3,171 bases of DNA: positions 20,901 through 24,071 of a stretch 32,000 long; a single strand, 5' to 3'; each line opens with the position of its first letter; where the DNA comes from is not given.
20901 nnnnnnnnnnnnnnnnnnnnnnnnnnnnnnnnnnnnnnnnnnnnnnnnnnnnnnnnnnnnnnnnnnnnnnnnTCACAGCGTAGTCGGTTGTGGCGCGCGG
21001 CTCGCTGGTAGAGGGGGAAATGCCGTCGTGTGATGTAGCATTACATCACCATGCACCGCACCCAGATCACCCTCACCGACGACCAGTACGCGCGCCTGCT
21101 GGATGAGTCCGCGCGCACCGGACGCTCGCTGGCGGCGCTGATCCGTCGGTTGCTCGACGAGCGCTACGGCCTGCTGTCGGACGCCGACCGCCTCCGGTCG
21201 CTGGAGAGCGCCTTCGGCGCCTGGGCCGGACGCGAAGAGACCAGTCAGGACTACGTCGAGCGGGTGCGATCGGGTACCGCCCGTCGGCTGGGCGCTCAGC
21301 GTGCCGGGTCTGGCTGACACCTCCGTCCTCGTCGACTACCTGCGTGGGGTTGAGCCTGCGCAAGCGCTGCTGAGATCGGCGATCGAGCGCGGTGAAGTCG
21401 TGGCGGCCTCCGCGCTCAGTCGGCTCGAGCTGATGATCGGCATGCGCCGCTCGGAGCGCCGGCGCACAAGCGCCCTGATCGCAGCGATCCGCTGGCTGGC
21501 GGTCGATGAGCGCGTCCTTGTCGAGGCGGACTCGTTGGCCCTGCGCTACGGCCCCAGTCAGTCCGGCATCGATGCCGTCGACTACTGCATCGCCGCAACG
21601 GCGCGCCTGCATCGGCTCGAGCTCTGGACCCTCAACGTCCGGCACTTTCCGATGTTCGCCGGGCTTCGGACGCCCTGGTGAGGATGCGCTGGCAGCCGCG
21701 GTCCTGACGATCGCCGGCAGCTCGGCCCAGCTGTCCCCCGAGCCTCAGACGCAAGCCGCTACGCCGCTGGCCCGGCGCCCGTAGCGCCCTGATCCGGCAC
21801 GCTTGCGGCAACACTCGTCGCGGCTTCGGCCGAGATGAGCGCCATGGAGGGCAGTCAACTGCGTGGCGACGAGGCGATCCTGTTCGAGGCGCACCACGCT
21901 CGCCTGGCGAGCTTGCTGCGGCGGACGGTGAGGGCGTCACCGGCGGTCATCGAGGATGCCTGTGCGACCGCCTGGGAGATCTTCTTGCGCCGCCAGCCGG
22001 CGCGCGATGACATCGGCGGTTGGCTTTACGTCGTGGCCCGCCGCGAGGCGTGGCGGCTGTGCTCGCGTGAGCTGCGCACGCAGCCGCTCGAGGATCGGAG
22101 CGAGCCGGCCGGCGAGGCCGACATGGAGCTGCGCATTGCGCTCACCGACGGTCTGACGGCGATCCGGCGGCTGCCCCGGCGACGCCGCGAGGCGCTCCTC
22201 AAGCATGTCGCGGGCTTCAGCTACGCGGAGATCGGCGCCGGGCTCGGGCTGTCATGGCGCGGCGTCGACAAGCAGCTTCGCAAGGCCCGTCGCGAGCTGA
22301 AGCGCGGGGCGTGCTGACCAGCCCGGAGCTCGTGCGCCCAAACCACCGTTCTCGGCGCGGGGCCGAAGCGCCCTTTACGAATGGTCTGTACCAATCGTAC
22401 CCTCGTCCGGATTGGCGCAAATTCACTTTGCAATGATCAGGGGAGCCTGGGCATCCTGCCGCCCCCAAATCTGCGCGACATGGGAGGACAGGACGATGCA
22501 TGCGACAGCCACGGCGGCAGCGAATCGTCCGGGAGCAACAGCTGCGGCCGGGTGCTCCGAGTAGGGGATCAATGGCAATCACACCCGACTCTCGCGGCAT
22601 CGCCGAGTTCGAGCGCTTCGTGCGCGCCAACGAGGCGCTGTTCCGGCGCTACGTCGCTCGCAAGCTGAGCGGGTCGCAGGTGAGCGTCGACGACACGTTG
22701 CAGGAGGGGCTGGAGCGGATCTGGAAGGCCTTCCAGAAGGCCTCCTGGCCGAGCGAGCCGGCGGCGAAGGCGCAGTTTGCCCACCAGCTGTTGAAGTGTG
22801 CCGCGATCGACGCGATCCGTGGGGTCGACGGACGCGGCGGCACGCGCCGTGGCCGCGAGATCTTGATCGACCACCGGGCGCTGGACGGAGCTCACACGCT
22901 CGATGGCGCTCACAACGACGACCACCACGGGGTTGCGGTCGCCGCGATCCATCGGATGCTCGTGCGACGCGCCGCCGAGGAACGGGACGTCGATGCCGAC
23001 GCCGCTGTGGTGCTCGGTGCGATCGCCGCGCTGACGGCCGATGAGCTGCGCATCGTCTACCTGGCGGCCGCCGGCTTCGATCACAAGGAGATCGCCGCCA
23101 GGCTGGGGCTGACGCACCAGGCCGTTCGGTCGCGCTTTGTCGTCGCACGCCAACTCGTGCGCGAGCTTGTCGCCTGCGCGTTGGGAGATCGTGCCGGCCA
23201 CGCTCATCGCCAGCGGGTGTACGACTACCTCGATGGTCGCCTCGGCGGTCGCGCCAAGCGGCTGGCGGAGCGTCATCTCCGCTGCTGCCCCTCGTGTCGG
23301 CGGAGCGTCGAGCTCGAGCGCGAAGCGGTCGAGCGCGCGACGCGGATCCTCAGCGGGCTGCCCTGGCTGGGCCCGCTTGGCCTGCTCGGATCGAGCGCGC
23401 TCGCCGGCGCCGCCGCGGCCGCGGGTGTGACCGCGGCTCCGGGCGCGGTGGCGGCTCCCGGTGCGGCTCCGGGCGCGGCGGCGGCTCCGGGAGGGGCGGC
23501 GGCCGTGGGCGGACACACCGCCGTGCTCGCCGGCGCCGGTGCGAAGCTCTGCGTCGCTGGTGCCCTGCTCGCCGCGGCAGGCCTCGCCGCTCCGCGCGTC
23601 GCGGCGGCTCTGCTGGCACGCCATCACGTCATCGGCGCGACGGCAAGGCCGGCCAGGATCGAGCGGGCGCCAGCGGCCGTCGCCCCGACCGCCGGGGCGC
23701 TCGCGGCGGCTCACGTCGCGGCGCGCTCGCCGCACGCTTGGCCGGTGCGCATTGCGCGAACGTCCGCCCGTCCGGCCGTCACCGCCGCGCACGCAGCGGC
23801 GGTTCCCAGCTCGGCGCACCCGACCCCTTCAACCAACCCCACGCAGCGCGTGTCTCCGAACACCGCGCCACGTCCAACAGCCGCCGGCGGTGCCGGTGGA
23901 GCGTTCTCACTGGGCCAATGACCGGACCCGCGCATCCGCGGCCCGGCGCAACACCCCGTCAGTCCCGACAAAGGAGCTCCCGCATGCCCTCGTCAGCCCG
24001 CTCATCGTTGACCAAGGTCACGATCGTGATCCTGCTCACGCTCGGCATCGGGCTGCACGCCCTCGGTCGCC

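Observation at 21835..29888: Four-gene block (ECF sigma, sigma/anti-sigma fusion, secreted multi-Ig protein, S8 protease) as a candidate uncharacterised envelope signalling/proteolysis module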

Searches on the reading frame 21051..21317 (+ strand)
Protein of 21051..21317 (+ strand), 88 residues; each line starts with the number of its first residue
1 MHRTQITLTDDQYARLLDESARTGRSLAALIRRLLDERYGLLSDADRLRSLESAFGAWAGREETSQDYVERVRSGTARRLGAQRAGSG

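Call 4: search_protein_families(library=pfam, proteins=[window:21051-21317:+], max_evalue=0.01)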
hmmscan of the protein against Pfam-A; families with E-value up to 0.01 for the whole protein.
window:21051-21317:+ (88 aa): 3 families
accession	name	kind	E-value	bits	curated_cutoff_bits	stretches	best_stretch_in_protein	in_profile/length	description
PF01402.27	RHH_1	-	1.2e-05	25.5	20.5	1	3-39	1-37/39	Ribbon-helix-helix protein, copG family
PF02697.20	VAPB_antitox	-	0.0013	20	27.9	1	5-62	2-53/69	Putative antitoxin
PF07878.17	RHH_5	-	0.0032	17.6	26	1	1-36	1-36/43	CopG-like RHH_1 or ribbon-helix-helix domain, RHH_5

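Call 5: search_protein_families(library=ncbifam, proteins=[window:21051-21317:+], max_evalue=0.01)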
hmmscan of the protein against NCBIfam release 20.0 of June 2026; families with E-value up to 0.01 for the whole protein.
window:21051-21317:+ (88 aa): 1 family
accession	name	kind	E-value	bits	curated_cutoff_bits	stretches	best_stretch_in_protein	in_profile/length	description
NF011865.0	PRK15337.1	equivalog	0.0027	16.1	800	1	10-84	511-583/686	EscV/YscV/HrcV family type III secretion system export apparatus protein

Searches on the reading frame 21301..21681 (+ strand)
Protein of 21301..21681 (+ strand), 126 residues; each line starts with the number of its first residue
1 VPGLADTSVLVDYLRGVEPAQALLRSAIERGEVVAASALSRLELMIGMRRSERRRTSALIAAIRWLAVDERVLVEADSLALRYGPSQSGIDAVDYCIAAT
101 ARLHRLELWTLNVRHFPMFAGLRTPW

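Call 4: search_protein_families(library=pfam, proteins=[window:21301-21681:+], max_evalue=0.01)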
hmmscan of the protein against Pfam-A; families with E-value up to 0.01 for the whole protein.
window:21301-21681:+ (126 aa): 1 family
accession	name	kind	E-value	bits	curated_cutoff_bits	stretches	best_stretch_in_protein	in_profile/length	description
PF01850.27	PIN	-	6.1e-13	49.9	23.6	1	6-112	4-111/120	PIN domain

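Call 5: search_protein_families(library=ncbifam, proteins=[window:21301-21681:+], max_evalue=0.01)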
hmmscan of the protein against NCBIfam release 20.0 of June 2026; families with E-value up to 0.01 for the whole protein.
window:21301-21681:+ (126 aa): 2 families
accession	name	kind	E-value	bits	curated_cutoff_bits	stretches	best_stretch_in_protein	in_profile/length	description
NF047959.1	TA_toxin_VapC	equivalog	4e-08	33.4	80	1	4-110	2-111/125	type II toxin-antitoxin system VapC family toxin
NF047863.1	VapCLeptosp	equivalog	0.00048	20.4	140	1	23-123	20-125/130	type II toxin-antitoxin system tRNA(fMet)-specific endonuclease VapC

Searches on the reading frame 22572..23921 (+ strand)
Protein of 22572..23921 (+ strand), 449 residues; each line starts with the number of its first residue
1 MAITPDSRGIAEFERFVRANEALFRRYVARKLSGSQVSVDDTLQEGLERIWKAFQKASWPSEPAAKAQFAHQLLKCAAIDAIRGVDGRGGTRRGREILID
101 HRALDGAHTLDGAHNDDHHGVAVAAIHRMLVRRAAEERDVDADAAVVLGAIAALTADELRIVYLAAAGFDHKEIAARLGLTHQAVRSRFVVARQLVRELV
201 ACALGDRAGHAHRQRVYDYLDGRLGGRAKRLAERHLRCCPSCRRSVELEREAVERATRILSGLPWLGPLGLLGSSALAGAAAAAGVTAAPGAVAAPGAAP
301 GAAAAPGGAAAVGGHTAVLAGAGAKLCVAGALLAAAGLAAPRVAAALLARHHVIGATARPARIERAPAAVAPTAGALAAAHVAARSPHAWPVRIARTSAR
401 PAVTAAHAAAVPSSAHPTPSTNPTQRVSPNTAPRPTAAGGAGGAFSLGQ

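Call 4: search_protein_families(library=pfam, proteins=[window:22572-23921:+], max_evalue=0.01)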
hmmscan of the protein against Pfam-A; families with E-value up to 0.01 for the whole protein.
window:22572-23921:+ (449 aa): 7 families
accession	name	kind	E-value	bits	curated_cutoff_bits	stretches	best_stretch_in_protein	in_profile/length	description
PF13490.11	zf-HC2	-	1.6e-06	28.5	22.2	1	213-243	5-35/35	Putative zinc-finger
PF08281.18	Sigma70_r4_2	-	1.1e-05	25.4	25.7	1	148-193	5-51/54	Sigma-70, region 4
PF04542.20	Sigma70_r2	-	2.6e-05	24.4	24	1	26-83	10-66/71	Sigma-70 region 2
PF22029.2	PhyR_sigma2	-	0.00077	19.9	27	1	24-56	8-39/55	Sigma2 domain of PhyR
PF19889.5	DUF6362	-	0.00093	20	31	1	147-192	49-94/98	Domain of unknown function (DUF6362)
PF13384.12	HTH_23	-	0.0038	17.5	24.6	1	158-186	7-35/50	Homeodomain-like domain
PF04545.22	Sigma70_r4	-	0.0053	16.7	24.1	0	150-197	1-49/50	Sigma-70, region 4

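Call 5: search_protein_families(library=ncbifam, proteins=[window:22572-23921:+], max_evalue=0.01)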
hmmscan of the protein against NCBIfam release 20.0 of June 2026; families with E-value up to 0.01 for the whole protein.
window:22572-23921:+ (449 aa): 10 families
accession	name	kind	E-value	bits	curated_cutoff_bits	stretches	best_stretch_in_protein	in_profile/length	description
TIGR02937.1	sigma70-ECF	superfamily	7.5e-12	45.2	42.9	1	12-193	2-158/165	sigma-70 family RNA polymerase sigma factor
NF058625.1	sigma_PG0214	equivalog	1.2e-05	25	130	0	140-199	100-160/170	GFO_1088 family ECF-type sigma factor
NF008888.0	PRK11922.1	equivalog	1.7e-05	24.5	204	1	150-209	145-205/231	RNA polymerase sigma factor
TIGR02959.1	SigZ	equivalog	2.6e-05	24.1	168.65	1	137-201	83-149/170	RNA polymerase sigma factor SigZ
TIGR02983.1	SigE-fam_strep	subfamily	3.7e-05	23.7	141.55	1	11-129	6-111/162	SigE family RNA polymerase sigma factor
TIGR02989.1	Sig-70_gvs1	subfamily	4.5e-05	23.4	124.55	0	126-198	83-156/158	RNA polymerase sigma-70 factor, Rhodopirellula/Verrucomicrobium family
NF009170.0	PRK12517.1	subfamily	0.00011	21.7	197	0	136-200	111-176/188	RNA polymerase sigma factor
TIGR03988.1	antisig_RsrA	equivalog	0.00012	22.1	62.5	1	213-251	6-44/77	mycothiol system anti-sigma-R factor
TIGR02947.1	SigH_actino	hypoth_equivalog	0.0016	18.2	251.55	1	120-207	97-186/193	RNA polymerase sigma-70 factor, TIGR02947 family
NF007215.0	PRK09637.1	equivalog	0.0084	16.1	212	0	151-201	104-155/181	RNA polymerase sigma factor SigZ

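Call 12: find_homologous_proteins(query=window:22572-23921:+)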
Query window:22572-23921:+ (449 aa): 2 proteins with E <= 0.001 among 8000 candidates.
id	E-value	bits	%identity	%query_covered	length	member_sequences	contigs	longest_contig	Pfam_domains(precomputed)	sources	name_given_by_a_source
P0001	5.7e-277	936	100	100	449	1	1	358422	PF13490.12,PF08281.19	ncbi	-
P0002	4.6e-38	149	38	56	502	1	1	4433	PF13490.12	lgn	-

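Call 49: search_protein_families(library=pfam, alignment_id=A4, max_evalue=0.01)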
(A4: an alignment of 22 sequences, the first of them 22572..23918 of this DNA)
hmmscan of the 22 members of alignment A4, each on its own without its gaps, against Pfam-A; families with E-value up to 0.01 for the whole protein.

A. member 1, window:22572-23918:+ (449 aa): 7 families
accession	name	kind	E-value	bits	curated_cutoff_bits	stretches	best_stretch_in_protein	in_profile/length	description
PF13490.11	zf-HC2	-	1.6e-06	28.5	22.2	1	213-243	5-35/35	Putative zinc-finger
PF08281.18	Sigma70_r4_2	-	1.1e-05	25.4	25.7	1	148-193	5-51/54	Sigma-70, region 4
PF04542.20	Sigma70_r2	-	2.6e-05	24.4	24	1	26-83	10-66/71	Sigma-70 region 2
PF22029.2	PhyR_sigma2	-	0.00077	19.9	27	1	24-56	8-39/55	Sigma2 domain of PhyR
PF19889.5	DUF6362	-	0.00093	20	31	1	147-192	49-94/98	Domain of unknown function (DUF6362)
PF13384.12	HTH_23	-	0.0038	17.5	24.6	1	158-186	7-35/50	Homeodomain-like domain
PF04545.22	Sigma70_r4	-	0.0053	16.7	24.1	0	150-197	1-49/50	Sigma-70, region 4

B. families by the number of members that match (of 22 scanned): 12 families
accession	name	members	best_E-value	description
PF08281.18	Sigma70_r4_2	18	1.5e-09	Sigma-70, region 4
PF04542.20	Sigma70_r2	17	2.1e-08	Sigma-70 region 2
PF13490.11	zf-HC2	13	7.3e-09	Putative zinc-finger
PF04545.22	Sigma70_r4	10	4.1e-05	Sigma-70, region 4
PF13384.12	HTH_23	7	0.00012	Homeodomain-like domain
PF19575.5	HTH_58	2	0.0011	Helix-turn-helix domain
PF13518.12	HTH_28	1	0.00049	Helix-turn-helix domain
PF22029.2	PhyR_sigma2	1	0.00077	Sigma2 domain of PhyR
PF19889.5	DUF6362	1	0.00093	Domain of unknown function (DUF6362)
PF07374.17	DUF1492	1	0.0023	Protein of unknown function (DUF1492)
PF07638.17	Sigma70_ECF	1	0.0055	ECF sigma factor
PF13936.12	HTH_38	1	0.0088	Helix-turn-helix domain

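Call 70: find_homologous_proteins(query=A4, max_evalue=1e-10)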
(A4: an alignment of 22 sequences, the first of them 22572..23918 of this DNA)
Query A4 (22 sequences) (449 aa, profile of the alignment): 21 proteins with E <= 1e-10 among 8000 candidates.
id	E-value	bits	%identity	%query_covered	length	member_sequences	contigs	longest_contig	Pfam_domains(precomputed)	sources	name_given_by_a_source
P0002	1.2e-91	327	38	56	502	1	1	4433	PF13490.12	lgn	-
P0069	8.9e-89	317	31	14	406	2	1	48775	-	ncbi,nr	ncbi:MAG TPA: hypothetical protein VEX36_06675 [Thermoleophilaceae bacterium]|nr:hypothetical protei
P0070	1.4e-85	306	43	6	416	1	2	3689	-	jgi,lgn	jgi:RNA polymerase sigma factor (sigma-70 family)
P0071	2.9e-82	296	-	-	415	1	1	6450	-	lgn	-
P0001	3.4e-81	292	100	100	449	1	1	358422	PF13490.12,PF08281.19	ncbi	-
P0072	2.4e-79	286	48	6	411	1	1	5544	-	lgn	-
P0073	4.1e-76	275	-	-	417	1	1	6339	-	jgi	jgi:DNA-directed RNA polymerase specialized sigma24 family protein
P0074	6.2e-75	271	27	9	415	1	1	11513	-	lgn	-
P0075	5.0e-49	186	-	-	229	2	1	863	-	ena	-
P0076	1.5e-27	115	-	-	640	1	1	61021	PF07638.18,PF04545.23,PF04542.21,PF08281.19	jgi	jgi:RNA polymerase sigma factor (sigma-70 family)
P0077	7.2e-27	113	33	23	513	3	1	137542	PF04542.21,PF08281.19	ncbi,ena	-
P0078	3.4e-26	111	-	-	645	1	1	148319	PF08305.18,PF04542.21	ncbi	ncbi:sigma-70 family RNA polymerase sigma factor [Streptomyces sp. NPDC001970]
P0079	1.7e-21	95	-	-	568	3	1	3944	PF04542.21,PF08281.19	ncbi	ncbi:MAG: RNA polymerase sigma factor [Solirubrobacteraceae bacterium]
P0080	2.3e-21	95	-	-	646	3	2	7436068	PF08305.18,PF04542.21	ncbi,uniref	ncbi:sigma-70 family RNA polymerase sigma factor [Streptomyces racemochromogenes]|uniref:sigma-70 fa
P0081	7.7e-21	93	42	6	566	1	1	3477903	PF04542.21,PF08281.19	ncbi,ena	-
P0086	8.9e-16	76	-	-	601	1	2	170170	PF08305.18,PF04542.21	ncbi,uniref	ncbi:sigma-70 family RNA polymerase sigma factor [Streptomyces sp. NPDC002033]|uniref:sigma-70 famil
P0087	5.1e-13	67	64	2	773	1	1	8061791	PF08305.18,PF04542.21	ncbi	ncbi:sigma-70 family RNA polymerase sigma factor [Streptomyces sp. YIM S03343]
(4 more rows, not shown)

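Call 85: search_protein_families(library=padloc, proteins=[window:22572-23921:+], max_evalue=0.001)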
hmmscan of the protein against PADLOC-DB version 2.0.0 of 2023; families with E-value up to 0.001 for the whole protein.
window:22572-23921:+ (449 aa): 0 families

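Call 90: predict_structure(alignment_id=A7)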
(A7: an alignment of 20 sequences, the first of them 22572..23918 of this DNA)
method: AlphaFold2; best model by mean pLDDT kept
length: 449 residues; sequences in the alignment: 20
mean_pLDDT: 64.8   pTM: 0.41
mean pLDDT of the five models: 64.8, 63.3, 61.3, 59.1, 59.0
residues with pLDDT >= 90: 146; 70-90: 67; 50-70: 34; < 50: 202
segments of 3 or more residues with pLDDT < 50: 1-3, 90-117, 270-328, 330-402, 404-419, 426-428, 435-449
pLDDT, mean of each block of 10 residues (from residue 1): 62 95 97 94 96 90 93 95 75 38 35 44 68 68 83 90 93 96 95 90 81 90 94 95 92 87 66 42 35 39 33 33 43 43 40 34 34 36 37 40 43 43 48 45 41
secondary structure, 60 per line:
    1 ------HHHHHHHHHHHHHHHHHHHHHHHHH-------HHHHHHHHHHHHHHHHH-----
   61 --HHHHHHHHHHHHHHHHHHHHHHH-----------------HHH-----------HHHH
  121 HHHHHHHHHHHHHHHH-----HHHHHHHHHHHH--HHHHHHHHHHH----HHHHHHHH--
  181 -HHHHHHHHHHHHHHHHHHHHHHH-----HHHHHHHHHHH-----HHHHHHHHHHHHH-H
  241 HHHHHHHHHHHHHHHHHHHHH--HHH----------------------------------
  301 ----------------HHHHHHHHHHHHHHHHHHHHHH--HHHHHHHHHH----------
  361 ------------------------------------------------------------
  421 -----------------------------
elements in order: H7-31 H39-55 H63-85 H117-136 H142-153 H156-166 H171-178 H182-204 H210-220 H226-238 H240-261 H317-338 H341-350

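Call 93: fold_search(model_id=the predicted structure, library=pdb)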
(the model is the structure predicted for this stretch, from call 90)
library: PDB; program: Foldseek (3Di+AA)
matches with E <= 10: 142; with E <= 0.001: 0
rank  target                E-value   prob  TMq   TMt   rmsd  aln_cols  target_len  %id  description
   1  6jcx_F                2.4e-03  1.00  0.14  0.31  22.4       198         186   22  Mycobacterium tuberculosis transcription initiation complex with ECF sigma factor sigma H and 6nt RNA (released 2019-05-29)
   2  6kon_F                2.5e-03  1.00  0.14  0.32  22.7       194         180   21  Mycobacterium tuberculosis initial transcription complex comprising sigma H and 5'-OH RNA of 5 nt (released 2020-03-11)
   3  9m9e_F                3.2e-03  1.00  0.15  0.35  17.9       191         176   21  Structural Basis of Pausing During Transcription Initiation in Mycobacterium tuberculosis (released 2026-01-14)
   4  6dv9_F                4.1e-03  0.99  0.13  0.29  23.4       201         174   20  Crystal structure of Mycobacterium tuberculosis transcription initiation complex(ECF sigma factor L) containing 5nt RN (released 2019-02-20)
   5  5zx2_F                5.4e-03  1.00  0.16  0.39  22.2       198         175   22  Mycobacterium tuberculosis RNA polymerase transcription initiation complex with ECF sigma factor sigma H and 7nt RNA (released 2019-03-20)
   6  6koo_F                5.4e-03  1.00  0.14  0.30  22.5       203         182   22  Mycobacterium tuberculosis initial transcription complex comprising sigma H and 5'-OH RNA of 7 nt (released 2020-03-11)
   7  6kop_F                1.1e-02  1.00  0.15  0.38  22.0       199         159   19  Mycobacterium tuberculosis initial transcription complex comprising sigma H and 5'-OH RNA of 9 nt (released 2020-03-11)
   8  9m9d_F                1.8e-02  1.00  0.14  0.37  22.7       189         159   22  Structural Basis of Pausing During Transcription Initiation in Mycobacterium tuberculosis (released 2026-01-14)
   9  5uxx_C                2.0e-02  1.00  0.16  0.40  17.6       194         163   18  Co-crystal structure of the sigma factor RpoE in complex with the anti-sigma factor NepR from Bartonella quintana (released 2018-02-28)
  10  9a4r_A                2.1e-02  0.94  0.13  0.23  21.5       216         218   16  Integrative model of RPSH-RPOB by crosslinking MS and deep learning (released 2024-09-18)
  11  1rp3_A                2.4e-02  0.94  0.16  0.29  19.6       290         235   15  Cocrystal structure of the flagellar sigma/anti-sigma complex, Sigma-28/FlgM (released 2004-04-06)
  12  8z6g_B                3.9e-02  0.99  0.13  0.32  15.4       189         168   17  the AlgU-MucAcyto complex structure in Pseudomonas aeruginosa (released 2024-05-08)
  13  6tye_F                3.9e-02  0.98  0.15  0.36  23.0       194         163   21  Crystal structure of MTB sigma L transcription initiation complex with 5 nt long RNA primer (released 2020-03-11)
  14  1or7_A                4.7e-02  0.99  0.15  0.34  18.4       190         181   17  Crystal Structure of Escherichia coli sigmaE with the Cytoplasmic Domain of its Anti-sigma RseA (released 2003-04-15)
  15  5uxx_A                5.9e-02  0.98  0.15  0.38  16.1       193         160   17  Co-crystal structure of the sigma factor RpoE in complex with the anti-sigma factor NepR from Bartonella quintana (released 2018-02-28)
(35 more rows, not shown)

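Call 100: find_encoding_contigs(protein=P0002, flank=10000, max_places=3)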
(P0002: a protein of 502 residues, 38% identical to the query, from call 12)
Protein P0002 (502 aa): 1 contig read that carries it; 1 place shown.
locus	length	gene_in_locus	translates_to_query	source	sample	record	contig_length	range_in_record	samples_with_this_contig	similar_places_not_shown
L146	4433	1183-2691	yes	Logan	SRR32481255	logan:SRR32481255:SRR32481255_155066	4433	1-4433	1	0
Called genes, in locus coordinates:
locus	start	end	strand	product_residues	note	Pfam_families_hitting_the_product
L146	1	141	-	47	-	?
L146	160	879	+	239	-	-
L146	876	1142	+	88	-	-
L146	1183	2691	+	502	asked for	PF13490:zf-HC2 (weak)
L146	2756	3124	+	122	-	PF20789:4HBT_3C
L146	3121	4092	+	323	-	PF13439:Glyco_transf_4 (faint)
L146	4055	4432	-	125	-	?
